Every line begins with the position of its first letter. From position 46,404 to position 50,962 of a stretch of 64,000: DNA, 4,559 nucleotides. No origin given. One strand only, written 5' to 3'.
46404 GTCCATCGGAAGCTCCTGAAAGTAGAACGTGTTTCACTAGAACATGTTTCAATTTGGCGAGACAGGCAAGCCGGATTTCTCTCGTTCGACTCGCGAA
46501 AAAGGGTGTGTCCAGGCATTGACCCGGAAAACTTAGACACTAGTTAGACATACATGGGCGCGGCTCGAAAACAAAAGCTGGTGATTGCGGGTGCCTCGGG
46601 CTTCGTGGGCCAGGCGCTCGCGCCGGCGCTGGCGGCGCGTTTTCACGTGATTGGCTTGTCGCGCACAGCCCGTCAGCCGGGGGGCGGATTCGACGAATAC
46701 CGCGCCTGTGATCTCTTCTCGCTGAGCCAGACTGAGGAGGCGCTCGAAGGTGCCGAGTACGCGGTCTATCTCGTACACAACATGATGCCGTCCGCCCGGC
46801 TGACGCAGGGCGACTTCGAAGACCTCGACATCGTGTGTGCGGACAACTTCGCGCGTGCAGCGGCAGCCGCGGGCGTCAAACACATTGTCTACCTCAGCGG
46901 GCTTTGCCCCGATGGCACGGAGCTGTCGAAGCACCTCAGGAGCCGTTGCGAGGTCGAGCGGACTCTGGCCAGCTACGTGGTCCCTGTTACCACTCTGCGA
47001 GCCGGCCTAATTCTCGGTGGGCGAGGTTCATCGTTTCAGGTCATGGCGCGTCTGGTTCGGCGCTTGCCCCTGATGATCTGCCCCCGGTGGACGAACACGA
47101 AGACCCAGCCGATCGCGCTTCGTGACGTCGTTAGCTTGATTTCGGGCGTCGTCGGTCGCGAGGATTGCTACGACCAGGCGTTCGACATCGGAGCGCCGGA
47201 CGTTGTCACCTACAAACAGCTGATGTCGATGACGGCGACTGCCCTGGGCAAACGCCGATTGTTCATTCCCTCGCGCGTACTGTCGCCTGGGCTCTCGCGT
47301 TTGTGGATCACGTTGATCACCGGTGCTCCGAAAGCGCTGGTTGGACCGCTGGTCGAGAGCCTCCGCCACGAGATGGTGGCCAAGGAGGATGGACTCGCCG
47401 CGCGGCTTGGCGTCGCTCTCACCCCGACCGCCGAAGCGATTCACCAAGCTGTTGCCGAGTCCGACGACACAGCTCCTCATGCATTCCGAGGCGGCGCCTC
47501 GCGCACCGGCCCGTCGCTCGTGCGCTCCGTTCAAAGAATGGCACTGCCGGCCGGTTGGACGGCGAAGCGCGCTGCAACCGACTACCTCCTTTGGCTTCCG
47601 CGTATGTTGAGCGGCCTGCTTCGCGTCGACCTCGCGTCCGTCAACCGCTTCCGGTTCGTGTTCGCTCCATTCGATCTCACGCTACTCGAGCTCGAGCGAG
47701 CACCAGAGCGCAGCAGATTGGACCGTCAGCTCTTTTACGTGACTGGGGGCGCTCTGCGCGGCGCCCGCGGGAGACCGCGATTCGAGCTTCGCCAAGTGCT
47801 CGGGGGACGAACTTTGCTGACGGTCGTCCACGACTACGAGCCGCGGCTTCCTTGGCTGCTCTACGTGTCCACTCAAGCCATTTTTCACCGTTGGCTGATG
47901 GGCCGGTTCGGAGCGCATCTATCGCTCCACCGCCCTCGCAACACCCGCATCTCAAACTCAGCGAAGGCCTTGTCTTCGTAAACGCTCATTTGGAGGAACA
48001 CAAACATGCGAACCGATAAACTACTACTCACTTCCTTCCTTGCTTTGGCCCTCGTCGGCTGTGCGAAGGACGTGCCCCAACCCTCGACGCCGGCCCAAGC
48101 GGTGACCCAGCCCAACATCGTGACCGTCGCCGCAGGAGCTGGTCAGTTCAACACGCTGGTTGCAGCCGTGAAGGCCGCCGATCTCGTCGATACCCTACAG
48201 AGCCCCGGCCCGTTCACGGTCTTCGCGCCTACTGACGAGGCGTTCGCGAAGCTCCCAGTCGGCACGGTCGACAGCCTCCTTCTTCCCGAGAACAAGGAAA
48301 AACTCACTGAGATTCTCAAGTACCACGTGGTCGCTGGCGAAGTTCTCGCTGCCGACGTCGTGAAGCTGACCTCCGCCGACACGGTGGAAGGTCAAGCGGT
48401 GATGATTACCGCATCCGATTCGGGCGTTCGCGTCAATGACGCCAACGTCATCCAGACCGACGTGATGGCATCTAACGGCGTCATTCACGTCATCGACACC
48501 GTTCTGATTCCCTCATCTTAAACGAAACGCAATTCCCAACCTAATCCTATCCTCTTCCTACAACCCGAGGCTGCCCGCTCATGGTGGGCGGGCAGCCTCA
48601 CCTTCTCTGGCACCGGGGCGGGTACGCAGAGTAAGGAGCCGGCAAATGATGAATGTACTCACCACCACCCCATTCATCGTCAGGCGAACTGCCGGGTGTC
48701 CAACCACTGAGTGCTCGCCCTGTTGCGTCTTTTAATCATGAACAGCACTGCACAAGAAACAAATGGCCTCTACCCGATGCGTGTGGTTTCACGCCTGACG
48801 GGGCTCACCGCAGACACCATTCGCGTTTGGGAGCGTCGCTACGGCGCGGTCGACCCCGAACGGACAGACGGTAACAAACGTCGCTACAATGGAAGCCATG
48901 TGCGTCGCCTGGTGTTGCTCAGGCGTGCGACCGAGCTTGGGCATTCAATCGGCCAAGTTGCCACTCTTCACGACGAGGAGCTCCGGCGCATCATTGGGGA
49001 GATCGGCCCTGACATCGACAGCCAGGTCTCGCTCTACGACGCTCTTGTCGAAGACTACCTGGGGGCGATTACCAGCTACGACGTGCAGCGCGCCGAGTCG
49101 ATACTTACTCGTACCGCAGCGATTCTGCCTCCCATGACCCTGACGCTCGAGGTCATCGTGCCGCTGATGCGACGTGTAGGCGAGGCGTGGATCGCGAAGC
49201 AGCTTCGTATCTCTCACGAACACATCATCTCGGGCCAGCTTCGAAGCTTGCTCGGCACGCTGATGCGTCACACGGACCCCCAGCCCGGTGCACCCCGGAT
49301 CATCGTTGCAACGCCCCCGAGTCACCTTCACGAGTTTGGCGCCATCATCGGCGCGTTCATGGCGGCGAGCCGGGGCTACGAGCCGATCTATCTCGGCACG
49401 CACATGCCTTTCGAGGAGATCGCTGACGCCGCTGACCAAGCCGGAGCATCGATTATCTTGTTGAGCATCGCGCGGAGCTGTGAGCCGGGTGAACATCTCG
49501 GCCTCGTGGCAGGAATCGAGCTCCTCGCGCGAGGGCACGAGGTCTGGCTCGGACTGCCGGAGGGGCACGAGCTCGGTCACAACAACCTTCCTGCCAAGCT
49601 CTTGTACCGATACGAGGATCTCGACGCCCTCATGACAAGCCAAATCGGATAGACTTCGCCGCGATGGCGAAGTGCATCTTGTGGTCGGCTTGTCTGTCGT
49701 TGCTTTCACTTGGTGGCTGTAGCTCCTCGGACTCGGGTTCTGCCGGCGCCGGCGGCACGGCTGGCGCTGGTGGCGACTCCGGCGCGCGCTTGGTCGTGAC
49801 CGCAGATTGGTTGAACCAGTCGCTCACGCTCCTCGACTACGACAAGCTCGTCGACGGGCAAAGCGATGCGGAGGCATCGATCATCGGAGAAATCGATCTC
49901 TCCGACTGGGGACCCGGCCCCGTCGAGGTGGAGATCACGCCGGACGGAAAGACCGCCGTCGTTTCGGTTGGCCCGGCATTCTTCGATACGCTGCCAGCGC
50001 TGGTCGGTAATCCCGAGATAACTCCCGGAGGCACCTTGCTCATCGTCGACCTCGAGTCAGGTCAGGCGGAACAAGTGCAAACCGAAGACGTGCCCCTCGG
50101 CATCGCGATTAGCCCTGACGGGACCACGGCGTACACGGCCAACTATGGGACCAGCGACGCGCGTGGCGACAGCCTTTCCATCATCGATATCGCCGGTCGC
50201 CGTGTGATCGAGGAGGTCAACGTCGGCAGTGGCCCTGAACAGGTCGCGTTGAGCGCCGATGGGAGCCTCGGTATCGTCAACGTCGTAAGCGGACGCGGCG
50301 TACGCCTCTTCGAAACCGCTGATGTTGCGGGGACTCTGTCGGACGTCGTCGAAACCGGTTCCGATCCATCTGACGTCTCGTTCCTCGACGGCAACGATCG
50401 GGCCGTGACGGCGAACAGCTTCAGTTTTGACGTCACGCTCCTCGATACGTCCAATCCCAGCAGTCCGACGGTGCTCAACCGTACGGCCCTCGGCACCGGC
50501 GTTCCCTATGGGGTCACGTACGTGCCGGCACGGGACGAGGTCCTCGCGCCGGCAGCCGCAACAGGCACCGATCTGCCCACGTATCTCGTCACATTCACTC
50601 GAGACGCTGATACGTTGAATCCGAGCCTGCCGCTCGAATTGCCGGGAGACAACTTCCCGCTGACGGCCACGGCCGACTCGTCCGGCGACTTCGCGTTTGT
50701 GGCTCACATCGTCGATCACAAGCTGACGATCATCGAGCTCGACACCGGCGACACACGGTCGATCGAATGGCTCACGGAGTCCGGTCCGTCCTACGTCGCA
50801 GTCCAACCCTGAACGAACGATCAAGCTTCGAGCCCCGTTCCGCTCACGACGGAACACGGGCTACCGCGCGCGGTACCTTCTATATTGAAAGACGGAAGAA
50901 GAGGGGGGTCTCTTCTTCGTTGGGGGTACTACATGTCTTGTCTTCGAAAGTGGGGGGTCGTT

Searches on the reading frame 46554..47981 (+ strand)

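Call 5: search_protein_families(library=pfam, proteins=[window:46554-47981:+])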
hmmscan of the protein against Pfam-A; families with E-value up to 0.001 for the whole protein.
window:46554-47981:+ (475 aa): 4 families
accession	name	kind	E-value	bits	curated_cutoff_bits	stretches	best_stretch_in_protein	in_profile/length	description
PF13460.12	NAD_binding_10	-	5.3e-08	33.4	27.2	1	13-120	1-102/184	NAD(P)H-binding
PF01370.27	Epimerase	-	2.1e-06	27.8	20.9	1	10-118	2-117/240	NAD dependent epimerase/dehydratase family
PF05368.20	NmrA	-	0.00012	22.2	27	1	6-152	2-152/298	NmrA-like family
PF01073.25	3Beta_HSD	-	0.00065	19.3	22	0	10-116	1-116/280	3-beta hydroxysteroid dehydrogenase/isomerase family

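Call 6: search_protein_families(library=ncbifam, proteins=[window:46554-47981:+])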
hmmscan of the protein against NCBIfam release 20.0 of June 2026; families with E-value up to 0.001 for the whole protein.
window:46554-47981:+ (475 aa): 3 families
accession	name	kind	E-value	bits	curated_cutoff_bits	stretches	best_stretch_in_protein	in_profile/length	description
TIGR01777.1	yfcH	hypoth_equivalog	6e-09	35.9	207.35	1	141-248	153-259/292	TIGR01777 family oxidoreductase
NF058621.1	DiazavRedAvaA7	equivalog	0.00015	21.5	400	1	8-113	2-111/304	3-diazoavenalumate denitrifying reductase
TIGR03466.1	HpnA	hypoth_equivalog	0.00041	19.3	367.65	0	9-116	3-113/327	hopanoid-associated sugar epimerase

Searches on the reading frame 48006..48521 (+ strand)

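Call 5: search_protein_families(library=pfam, proteins=[window:48006-48521:+])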
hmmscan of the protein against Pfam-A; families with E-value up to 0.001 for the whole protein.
window:48006-48521:+ (171 aa): 1 family
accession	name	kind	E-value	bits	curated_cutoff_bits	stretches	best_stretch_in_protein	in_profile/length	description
PF02469.27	Fasciclin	-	1.4e-40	138.8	22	1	47-169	2-123/123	Fasciclin domain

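Call 6: search_protein_families(library=ncbifam, proteins=[window:48006-48521:+])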
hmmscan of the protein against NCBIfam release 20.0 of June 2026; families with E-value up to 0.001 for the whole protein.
window:48006-48521:+ (171 aa): 0 families

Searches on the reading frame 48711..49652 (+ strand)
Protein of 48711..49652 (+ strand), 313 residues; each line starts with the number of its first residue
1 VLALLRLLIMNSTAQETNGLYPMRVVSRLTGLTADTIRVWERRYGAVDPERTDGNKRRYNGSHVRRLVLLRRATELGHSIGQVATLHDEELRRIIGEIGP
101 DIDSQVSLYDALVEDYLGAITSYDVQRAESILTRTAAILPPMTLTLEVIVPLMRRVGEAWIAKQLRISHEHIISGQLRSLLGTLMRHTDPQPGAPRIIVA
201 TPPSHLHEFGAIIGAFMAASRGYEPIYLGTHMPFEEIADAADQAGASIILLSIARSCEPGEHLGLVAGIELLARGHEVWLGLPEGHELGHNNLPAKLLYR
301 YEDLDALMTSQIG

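Call 5: search_protein_families(library=pfam, proteins=[window:48711-49652:+])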
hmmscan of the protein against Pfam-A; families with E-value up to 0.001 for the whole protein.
window:48711-49652:+ (313 aa): 3 families
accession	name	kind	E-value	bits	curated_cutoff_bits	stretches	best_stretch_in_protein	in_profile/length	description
PF13411.12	MerR_1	-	7.4e-15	55.3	21.6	1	21-87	1-66/69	MerR HTH family regulatory protein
PF00376.29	MerR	-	2.7e-08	33.9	28.2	1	25-59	4-38/38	MerR family regulatory protein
PF02607.22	B12-binding_2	-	1.7e-07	31.7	23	1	113-184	2-73/74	B12 binding domain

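Call 6: search_protein_families(library=ncbifam, proteins=[window:48711-49652:+])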
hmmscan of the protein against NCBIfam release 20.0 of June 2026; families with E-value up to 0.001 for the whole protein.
window:48711-49652:+ (313 aa): 13 families
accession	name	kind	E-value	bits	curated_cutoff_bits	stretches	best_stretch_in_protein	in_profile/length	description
NF052513.1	TransRegCarH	equivalog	2.4e-37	128.7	400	1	17-255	3-225/274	HTH-type transcriptional repressor CarH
NF011617.0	PRK15043.1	equivalog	2.3e-09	36.9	417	1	20-157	3-129/243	HTH-type transcriptional regulator MlrA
TIGR02044.1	CueR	equivalog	2.5e-09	37.3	147.4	1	26-86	6-66/127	Cu(I)-responsive transcriptional regulator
NF047375.1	HeatShock_HspR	equivalog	9.3e-08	32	105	1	20-75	3-57/92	heat shock protein transcriptional repressor HspR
TIGR02051.1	MerR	equivalog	8.6e-07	29.2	150.85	1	30-86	9-65/124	mercury resistance transcriptional regulator MerR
TIGR02043.1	ZntR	equivalog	3e-06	27.4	167.95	1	26-88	7-69/131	Zn(2+)-responsive transcriptional regulator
TIGR02047.1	CadR-PbrR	equivalog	4.3e-06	26.8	151.45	1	26-86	6-66/127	Cd(II)/Pb(II)-responsive transcriptional regulator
NF007069.0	PRK09514.1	equivalog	1e-05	25.5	143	1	26-88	7-69/141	Zn(2+)-responsive transcriptional regulator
NF007590.0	PRK10227.1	equivalog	1.5e-05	25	244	1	26-83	6-63/135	Cu(I)-responsive transcriptional regulator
NF010315.0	PRK13752.1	subfamily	1.6e-05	25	261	1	25-86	12-73/144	mercury resistance transcriptional regulator MerR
NF053740.1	TransRegTnrAGPos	equivalog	2.1e-05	24.6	140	1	23-76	15-67/108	hypothetical protein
TIGR01950.1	SoxR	equivalog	7.7e-05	22.5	116.9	1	26-84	7-64/142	redox-sensitive transcriptional activator SoxR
NF047377.1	heat_HspR_dupli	exception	0.00017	21.1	300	1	20-82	126-188/214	heat shock protein transcriptional repressor HspR, fused homodimer type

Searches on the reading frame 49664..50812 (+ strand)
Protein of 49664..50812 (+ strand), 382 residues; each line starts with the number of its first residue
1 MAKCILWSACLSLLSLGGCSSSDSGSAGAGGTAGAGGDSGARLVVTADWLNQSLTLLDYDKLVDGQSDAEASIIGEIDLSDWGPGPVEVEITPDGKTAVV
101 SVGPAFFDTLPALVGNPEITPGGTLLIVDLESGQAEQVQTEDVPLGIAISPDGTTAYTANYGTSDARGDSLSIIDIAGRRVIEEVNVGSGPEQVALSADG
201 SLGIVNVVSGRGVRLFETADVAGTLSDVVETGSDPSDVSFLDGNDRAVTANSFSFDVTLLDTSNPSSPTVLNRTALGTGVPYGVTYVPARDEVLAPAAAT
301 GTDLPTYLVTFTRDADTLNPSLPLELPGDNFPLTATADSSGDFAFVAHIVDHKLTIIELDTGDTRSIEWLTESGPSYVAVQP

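Call 5: search_protein_families(library=pfam, proteins=[window:49664-50812:+])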
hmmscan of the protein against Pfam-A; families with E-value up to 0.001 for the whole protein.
window:49664-50812:+ (382 aa): 0 families

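Call 6: search_protein_families(library=ncbifam, proteins=[window:49664-50812:+])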
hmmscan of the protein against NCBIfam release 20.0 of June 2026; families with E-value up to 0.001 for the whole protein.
window:49664-50812:+ (382 aa): 4 families
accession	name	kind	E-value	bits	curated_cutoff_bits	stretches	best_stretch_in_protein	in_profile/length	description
NF052340.1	hydrazine_beta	equivalog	3.4e-11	42.8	560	1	137-221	70-145/372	hydrazine synthase subunit beta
TIGR03866.1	PQQ_ABC_repeats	subfamily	5.4e-09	35.5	287.3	1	136-264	77-198/310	PQQ-dependent catabolism-associated beta-propeller protein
NF052342.1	hydrazine_BC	exception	9.7e-09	33.9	1250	1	147-210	44-143/690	hydrazine synthase subunit beta-gamma fusion subunit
TIGR02276.1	beta_rpt_yvtn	repeat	6e-08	32.5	27.85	1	151-197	1-42/42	beta-propeller repeat protein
